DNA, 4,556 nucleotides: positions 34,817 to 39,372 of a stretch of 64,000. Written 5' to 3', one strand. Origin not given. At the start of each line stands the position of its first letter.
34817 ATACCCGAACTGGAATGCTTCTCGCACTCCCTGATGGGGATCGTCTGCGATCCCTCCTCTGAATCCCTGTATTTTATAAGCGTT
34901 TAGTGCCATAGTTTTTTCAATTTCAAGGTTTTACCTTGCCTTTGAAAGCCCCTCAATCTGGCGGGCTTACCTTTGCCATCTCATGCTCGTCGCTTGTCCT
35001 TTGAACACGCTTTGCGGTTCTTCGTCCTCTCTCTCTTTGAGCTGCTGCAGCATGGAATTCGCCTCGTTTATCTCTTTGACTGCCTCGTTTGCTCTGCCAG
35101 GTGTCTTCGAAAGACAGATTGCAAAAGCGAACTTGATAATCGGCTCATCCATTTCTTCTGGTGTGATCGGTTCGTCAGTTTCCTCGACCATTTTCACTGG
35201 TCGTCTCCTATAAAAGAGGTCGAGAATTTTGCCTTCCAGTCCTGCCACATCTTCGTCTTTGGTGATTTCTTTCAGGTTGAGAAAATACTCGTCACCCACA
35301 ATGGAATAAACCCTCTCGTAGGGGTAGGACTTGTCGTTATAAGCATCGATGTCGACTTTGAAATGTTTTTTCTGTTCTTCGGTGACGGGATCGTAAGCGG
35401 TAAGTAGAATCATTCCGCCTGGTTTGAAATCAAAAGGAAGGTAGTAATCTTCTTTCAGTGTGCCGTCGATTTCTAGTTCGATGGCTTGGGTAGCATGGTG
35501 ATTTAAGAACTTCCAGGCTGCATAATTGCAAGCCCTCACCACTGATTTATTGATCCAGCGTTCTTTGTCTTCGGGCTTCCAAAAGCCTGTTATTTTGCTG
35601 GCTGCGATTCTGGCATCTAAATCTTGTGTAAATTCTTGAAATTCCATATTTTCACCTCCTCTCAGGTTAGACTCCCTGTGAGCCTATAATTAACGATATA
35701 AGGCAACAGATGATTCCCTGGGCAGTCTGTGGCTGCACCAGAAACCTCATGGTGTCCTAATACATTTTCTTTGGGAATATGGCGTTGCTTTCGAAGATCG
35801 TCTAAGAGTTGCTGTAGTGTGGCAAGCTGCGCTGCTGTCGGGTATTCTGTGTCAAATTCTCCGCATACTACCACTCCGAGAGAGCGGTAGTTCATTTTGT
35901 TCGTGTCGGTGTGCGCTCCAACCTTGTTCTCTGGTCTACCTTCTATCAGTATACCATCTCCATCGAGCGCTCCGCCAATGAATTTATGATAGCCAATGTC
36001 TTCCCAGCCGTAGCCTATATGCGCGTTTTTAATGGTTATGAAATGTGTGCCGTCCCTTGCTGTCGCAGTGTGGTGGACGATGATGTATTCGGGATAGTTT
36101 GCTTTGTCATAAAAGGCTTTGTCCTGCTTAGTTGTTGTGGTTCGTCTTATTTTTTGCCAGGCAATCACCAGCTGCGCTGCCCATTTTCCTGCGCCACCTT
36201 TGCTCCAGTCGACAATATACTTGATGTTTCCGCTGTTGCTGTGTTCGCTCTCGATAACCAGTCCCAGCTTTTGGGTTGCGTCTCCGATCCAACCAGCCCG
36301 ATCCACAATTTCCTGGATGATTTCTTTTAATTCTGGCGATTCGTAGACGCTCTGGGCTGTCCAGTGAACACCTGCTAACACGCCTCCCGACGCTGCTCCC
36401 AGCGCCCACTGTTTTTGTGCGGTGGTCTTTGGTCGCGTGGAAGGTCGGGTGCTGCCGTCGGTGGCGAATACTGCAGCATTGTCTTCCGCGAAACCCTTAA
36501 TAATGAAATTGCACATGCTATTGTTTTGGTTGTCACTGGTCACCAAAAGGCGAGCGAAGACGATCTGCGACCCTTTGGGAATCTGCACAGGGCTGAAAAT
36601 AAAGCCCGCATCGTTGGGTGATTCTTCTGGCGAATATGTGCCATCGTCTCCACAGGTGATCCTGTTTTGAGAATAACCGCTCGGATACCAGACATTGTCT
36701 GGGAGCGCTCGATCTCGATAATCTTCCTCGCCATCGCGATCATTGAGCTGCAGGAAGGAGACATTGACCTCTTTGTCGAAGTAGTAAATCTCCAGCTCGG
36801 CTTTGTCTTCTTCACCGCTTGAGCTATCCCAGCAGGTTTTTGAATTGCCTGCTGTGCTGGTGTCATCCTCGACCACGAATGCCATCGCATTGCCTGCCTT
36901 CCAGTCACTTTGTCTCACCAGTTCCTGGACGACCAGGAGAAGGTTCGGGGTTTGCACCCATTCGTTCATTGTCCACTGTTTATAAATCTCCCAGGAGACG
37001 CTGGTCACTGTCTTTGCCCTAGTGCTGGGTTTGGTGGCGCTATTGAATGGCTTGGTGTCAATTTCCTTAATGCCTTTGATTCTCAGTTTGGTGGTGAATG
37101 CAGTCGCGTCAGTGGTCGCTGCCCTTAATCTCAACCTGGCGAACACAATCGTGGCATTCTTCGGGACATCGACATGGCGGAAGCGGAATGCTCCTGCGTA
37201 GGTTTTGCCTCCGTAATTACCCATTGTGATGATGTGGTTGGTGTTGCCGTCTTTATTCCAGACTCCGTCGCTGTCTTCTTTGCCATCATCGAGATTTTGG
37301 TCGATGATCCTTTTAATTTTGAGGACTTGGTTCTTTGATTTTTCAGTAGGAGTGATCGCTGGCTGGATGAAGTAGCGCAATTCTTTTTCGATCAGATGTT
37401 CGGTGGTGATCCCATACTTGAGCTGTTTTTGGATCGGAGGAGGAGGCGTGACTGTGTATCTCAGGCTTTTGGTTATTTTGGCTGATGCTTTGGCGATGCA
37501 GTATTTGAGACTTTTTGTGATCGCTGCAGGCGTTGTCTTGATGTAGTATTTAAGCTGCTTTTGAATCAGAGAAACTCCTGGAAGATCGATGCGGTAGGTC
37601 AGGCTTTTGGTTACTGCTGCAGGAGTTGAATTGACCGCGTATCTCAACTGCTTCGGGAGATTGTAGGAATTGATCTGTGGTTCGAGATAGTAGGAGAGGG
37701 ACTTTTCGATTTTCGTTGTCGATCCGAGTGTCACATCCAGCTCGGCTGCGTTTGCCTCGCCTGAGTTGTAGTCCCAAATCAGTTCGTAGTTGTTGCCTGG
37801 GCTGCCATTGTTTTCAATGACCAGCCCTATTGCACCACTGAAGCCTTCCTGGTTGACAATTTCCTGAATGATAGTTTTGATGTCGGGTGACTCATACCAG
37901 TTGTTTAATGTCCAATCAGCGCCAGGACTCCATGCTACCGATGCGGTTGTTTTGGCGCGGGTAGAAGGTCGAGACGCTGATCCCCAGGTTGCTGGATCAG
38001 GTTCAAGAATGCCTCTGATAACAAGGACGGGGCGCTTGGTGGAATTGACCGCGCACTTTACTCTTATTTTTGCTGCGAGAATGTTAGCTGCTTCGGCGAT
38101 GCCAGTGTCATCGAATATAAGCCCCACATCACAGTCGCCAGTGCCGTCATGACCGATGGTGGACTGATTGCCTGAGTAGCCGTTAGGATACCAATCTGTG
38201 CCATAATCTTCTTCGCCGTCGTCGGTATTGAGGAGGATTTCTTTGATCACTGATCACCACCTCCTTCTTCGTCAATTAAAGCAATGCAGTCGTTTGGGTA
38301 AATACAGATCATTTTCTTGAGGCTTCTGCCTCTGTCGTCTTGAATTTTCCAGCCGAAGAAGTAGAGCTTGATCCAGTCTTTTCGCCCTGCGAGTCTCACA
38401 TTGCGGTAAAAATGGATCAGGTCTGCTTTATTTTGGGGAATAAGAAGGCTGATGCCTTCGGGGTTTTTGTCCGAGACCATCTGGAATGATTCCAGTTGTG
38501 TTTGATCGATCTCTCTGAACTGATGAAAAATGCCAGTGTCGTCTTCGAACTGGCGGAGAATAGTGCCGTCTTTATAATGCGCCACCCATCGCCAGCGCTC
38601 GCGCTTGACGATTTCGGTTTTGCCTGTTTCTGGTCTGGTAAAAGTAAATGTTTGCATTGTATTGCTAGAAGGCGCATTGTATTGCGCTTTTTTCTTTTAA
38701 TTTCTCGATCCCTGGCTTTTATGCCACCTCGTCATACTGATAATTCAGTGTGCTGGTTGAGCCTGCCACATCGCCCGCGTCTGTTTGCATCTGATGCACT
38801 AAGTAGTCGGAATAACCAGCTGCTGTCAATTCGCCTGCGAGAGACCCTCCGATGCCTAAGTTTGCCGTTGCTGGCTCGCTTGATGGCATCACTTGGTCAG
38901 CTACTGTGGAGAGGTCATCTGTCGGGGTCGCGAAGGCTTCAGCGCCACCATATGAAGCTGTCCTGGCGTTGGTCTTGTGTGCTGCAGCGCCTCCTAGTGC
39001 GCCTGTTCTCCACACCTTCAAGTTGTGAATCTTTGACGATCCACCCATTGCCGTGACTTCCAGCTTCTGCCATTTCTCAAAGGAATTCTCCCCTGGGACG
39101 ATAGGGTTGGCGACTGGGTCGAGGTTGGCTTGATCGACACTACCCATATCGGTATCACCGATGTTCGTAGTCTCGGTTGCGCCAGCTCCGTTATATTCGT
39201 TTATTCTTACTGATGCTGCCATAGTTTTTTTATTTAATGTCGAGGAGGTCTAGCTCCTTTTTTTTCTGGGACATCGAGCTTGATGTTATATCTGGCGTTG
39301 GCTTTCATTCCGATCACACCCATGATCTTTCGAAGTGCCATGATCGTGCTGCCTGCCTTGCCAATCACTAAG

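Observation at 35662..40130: Novel ~170-aa domain present three times in an 862-aa amidase protein and once as a stand-alone 195-aa protein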

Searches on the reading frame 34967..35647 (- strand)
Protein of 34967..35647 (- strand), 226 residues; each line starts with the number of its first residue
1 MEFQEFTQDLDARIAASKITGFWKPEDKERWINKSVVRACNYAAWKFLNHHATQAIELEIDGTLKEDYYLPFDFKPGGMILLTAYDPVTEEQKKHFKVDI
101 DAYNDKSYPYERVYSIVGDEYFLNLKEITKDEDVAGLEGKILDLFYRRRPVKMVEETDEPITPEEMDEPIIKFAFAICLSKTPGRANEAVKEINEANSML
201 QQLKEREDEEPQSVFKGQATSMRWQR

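Call 3: search_protein_families(library=pfam, proteins=[window:34967-35647:-], max_evalue=0.1)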
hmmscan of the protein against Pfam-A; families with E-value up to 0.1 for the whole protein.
window:34967-35647:- (226 aa): 0 families

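Call 6: search_protein_families(library=phrogs, proteins=[window:34967-35647:-], max_evalue=0.01)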
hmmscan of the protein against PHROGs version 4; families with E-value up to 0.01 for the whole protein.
window:34967-35647:- (226 aa): 0 families

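Call 7: search_protein_families(library=ncbifam, proteins=[window:34967-35647:-], max_evalue=0.1)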
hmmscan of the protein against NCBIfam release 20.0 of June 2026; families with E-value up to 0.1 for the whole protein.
window:34967-35647:- (226 aa): 0 families

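Call 45: search_protein_families(library=pfam, proteins=[window:34967-35647:-], max_evalue=1)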
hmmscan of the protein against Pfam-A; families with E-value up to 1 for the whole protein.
window:34967-35647:- (226 aa): 1 family
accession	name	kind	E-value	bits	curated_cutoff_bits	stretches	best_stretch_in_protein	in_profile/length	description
PF19571.5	ACT_8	-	0.23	11.7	23.5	1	174-197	71-94/141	ACT domain pair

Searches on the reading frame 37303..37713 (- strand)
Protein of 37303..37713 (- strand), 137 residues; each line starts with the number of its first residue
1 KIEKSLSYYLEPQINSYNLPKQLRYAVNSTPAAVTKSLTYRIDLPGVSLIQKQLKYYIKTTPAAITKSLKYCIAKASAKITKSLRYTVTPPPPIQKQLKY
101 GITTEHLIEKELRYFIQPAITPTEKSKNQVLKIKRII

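Call 57: search_solved_structures(query=window:37303-37713:-, max_evalue=10, show_alignments=2)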
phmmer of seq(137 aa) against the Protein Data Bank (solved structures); distinct sequences matched with E-value up to 10: 0.

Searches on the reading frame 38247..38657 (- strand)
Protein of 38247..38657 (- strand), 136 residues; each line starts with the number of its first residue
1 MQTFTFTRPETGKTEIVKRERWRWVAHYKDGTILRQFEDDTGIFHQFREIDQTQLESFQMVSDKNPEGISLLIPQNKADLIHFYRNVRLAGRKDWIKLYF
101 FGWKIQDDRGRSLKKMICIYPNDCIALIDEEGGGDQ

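Call 3: search_protein_families(library=pfam, proteins=[window:38247-38657:-], max_evalue=0.1)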
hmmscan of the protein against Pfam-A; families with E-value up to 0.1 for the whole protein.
window:38247-38657:- (136 aa): 0 families

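Call 6: search_protein_families(library=phrogs, proteins=[window:38247-38657:-], max_evalue=0.01)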
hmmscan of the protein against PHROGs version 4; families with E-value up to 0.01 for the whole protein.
window:38247-38657:- (136 aa): 1 family
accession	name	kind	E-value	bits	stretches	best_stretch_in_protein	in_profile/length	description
phrog_11178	-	unknown function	0.0016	19.1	1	19-61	14-56/200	-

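Call 7: search_protein_families(library=ncbifam, proteins=[window:38247-38657:-], max_evalue=0.1)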
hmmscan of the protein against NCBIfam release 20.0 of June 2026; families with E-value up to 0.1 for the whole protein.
window:38247-38657:- (136 aa): 0 families

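Call 72: search_solved_structures(query=window:38247-38657:-, max_evalue=1)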
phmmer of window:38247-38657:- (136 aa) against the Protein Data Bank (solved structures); distinct sequences matched with E-value up to 1: 2.
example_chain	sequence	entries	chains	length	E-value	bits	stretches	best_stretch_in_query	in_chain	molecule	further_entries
9qqn_A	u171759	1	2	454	0.56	13.7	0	40-119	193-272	Pre-glycoprotein polyprotein GP complex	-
9bkr_A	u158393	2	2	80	0.75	13.3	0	29-63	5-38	Isoform 2 of E3 ubiquitin-protein ligase TRIP12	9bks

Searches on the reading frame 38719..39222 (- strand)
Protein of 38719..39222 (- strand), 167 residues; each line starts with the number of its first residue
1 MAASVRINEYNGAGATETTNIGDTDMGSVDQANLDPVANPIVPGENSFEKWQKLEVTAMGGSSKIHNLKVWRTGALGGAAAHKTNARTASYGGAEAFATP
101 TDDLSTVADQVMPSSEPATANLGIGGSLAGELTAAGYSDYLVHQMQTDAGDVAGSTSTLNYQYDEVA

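Call 3: search_protein_families(library=pfam, proteins=[window:38719-39222:-], max_evalue=0.1)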
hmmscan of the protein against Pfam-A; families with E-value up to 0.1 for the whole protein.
window:38719-39222:- (167 aa): 1 family
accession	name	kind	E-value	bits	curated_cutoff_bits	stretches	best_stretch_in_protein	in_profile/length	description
PF22020.1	RlmL_1st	-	0.041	14.3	27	0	49-90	11-52/55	RlmL ferredoxin-like domain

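Call 6: search_protein_families(library=phrogs, proteins=[window:38719-39222:-], max_evalue=0.01)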
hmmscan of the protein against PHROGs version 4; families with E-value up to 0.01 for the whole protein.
window:38719-39222:- (167 aa): 0 families

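Call 7: search_protein_families(library=ncbifam, proteins=[window:38719-39222:-], max_evalue=0.1)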
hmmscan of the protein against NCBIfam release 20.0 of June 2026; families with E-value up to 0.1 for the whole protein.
window:38719-39222:- (167 aa): 0 families

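Call 71: search_solved_structures(query=window:38719-39222:-, max_evalue=1)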
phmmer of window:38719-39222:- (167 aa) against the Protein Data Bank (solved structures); distinct sequences matched with E-value up to 1: 1.
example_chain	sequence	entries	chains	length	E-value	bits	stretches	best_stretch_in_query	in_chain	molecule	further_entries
7lbj_A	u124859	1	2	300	0.71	13.5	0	43-119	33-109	Geranyltranstransferase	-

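Call 75: find_related_loci(query=window:38719-39222:-, collection=viral_contigs, flank=7000)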
Query window:38719-39222:- (167 aa) in viral_contigs; peptide patterns used: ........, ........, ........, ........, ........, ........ (x = any residue, [..] = any of these).
25 stretches matched a pattern; 8 encode a relative of the query (tblastn E <= 1e-3); 8 distinct loci.
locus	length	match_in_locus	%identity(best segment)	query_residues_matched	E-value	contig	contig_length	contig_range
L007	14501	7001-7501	92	1-167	4e-103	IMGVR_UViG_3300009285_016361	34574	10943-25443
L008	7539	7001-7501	72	1-167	1e-78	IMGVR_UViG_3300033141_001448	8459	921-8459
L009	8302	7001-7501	71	1-167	4e-78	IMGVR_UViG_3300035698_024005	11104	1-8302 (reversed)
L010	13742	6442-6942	71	1-167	4e-77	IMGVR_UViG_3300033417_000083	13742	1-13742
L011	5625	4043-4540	70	2-167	2e-76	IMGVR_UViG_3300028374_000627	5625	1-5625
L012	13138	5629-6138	62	1-167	3e-66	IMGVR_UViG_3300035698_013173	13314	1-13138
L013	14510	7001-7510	62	1-167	3e-66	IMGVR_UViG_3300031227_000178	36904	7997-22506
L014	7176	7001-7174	64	2-59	9e-20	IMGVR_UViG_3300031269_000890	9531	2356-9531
